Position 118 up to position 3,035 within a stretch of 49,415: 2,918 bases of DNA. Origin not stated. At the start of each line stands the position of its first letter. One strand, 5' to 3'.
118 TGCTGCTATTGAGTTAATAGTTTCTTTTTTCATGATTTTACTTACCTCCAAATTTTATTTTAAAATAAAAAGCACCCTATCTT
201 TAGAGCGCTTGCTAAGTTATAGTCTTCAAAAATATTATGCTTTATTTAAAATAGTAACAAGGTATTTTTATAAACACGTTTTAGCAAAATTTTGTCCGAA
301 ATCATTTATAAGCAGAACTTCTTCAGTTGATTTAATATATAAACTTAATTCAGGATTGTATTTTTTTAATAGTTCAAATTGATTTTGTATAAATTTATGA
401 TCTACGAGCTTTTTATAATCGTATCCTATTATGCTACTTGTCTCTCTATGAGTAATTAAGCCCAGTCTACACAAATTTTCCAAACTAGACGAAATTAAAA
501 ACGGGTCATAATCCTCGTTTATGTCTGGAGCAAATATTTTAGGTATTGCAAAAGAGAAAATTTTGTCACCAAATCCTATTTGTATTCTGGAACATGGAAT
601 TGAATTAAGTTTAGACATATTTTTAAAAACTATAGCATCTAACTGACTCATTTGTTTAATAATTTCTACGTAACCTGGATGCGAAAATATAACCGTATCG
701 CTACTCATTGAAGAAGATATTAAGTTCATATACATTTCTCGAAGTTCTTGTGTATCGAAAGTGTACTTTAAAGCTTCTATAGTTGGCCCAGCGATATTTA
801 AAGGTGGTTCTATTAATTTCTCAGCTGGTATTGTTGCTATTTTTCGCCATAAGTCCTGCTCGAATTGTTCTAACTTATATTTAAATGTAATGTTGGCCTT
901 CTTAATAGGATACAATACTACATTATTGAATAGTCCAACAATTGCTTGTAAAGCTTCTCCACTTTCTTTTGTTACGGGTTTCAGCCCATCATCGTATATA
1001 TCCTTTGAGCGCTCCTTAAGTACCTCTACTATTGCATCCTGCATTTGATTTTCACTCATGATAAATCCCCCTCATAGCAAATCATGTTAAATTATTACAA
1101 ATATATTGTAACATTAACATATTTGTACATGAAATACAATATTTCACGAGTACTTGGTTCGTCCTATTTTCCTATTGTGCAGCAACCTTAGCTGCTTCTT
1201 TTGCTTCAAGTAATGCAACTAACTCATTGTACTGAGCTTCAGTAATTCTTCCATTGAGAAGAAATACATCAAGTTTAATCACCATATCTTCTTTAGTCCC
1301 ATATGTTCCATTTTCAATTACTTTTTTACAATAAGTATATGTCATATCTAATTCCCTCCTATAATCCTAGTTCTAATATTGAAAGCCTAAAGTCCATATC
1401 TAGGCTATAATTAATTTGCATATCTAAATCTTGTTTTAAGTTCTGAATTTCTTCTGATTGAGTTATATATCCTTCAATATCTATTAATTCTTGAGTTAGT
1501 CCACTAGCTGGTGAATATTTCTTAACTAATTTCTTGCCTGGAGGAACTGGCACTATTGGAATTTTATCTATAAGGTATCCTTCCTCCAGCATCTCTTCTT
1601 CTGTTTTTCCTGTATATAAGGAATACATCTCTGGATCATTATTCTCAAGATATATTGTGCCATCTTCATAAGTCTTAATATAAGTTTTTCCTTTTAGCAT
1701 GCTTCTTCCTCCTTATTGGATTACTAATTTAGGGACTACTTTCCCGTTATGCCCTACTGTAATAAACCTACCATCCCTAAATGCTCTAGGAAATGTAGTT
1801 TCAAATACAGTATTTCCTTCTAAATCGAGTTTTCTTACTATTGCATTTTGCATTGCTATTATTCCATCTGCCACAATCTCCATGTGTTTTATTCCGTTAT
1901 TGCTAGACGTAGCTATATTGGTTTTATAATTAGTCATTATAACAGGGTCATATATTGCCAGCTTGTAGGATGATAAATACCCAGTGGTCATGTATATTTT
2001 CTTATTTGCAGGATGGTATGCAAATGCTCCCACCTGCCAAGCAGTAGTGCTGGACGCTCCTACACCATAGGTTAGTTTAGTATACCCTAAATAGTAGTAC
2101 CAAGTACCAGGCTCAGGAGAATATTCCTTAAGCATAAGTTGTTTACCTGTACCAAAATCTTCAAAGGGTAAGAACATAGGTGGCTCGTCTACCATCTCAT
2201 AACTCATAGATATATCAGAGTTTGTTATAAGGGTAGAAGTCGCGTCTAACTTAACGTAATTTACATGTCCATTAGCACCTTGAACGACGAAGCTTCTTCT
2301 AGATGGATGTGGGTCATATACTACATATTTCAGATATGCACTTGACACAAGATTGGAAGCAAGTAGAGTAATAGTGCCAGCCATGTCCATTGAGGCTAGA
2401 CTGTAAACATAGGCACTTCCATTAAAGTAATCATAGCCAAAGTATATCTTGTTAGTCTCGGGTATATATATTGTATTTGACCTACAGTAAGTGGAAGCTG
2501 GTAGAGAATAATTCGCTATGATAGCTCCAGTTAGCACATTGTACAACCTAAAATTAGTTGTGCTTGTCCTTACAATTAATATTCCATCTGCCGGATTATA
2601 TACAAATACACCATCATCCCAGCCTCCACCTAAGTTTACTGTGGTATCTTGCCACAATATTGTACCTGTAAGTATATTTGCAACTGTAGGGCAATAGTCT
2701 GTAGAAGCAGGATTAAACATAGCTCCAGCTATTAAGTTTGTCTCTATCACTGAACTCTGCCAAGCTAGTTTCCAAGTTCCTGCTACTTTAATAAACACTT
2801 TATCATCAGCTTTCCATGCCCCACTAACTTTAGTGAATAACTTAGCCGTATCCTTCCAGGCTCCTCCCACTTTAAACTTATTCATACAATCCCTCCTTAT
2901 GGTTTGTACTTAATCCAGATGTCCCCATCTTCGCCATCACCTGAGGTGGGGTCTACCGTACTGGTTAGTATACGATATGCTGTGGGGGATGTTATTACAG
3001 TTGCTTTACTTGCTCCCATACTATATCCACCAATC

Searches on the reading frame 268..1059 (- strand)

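Call 11: search_protein_families(library=pfam, proteins=[window:268-1059:-], max_evalue=0.01)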
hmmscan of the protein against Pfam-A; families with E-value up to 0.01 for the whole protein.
window:268-1059:- (263 aa): 1 family
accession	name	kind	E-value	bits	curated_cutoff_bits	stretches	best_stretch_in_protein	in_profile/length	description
PF14337.13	Abi_alpha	-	2.1e-41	142.5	29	1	60-262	3-196/196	Abortive infection alpha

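Call 12: search_protein_families(library=phrogs, proteins=[window:268-1059:-], max_evalue=0.001)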
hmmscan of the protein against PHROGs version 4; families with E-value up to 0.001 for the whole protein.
window:268-1059:- (263 aa): 1 family
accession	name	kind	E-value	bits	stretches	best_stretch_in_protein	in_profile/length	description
phrog_2232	-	unknown function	3.5e-43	149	1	28-263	12-256/257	-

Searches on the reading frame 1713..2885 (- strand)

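Call 11: search_protein_families(library=pfam, proteins=[window:1713-2885:-], max_evalue=0.01)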
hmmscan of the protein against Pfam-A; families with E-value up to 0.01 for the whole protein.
window:1713-2885:- (390 aa): 0 families

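Call 12: search_protein_families(library=phrogs, proteins=[window:1713-2885:-], max_evalue=0.001)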
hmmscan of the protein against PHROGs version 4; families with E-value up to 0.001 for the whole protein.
window:1713-2885:- (390 aa): 2 families
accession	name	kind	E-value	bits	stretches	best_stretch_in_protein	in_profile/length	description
phrog_36019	-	unknown function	5.1e-05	24.1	1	5-42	6-43/229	-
phrog_25859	-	unknown function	0.00089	20.2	0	4-53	5-56/183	-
